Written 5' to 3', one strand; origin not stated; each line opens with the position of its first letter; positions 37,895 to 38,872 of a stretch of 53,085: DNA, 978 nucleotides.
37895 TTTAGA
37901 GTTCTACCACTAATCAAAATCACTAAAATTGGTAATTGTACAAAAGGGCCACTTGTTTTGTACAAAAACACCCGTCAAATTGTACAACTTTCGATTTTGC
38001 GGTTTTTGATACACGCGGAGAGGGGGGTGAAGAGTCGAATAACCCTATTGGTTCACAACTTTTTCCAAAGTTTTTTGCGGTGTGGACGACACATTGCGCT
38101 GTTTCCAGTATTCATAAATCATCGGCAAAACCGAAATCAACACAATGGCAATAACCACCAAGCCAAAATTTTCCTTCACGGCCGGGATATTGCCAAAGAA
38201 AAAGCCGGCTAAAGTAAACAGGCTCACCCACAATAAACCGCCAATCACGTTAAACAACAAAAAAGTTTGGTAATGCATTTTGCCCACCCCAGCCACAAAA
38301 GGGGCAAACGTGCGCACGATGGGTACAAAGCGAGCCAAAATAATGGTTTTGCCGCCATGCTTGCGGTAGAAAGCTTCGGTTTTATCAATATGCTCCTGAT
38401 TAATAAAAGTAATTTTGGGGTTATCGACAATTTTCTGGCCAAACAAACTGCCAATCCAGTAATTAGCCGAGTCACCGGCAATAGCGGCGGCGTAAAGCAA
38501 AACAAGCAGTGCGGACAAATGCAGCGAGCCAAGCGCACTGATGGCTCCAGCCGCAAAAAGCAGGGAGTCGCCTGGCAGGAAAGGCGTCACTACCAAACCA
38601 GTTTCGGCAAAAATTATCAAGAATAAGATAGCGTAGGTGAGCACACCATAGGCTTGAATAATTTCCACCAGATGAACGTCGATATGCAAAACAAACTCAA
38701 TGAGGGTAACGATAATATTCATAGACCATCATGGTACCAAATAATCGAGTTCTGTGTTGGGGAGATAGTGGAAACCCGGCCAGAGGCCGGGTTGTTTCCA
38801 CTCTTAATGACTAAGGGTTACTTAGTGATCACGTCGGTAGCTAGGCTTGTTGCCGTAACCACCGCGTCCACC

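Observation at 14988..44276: Family of intergenic elements centred on the palindrome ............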

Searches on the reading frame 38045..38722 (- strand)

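Call 14: search_protein_families(library=pfam, proteins=[window:38045-38722:-], max_evalue=0.01)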
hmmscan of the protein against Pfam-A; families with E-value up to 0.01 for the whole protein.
window:38045-38722:- (225 aa): 1 family
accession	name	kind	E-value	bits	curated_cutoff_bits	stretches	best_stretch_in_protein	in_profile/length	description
PF09335.16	VTT_dom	-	1.5e-21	77.6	33.9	1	49-173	1-121/123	VTT domain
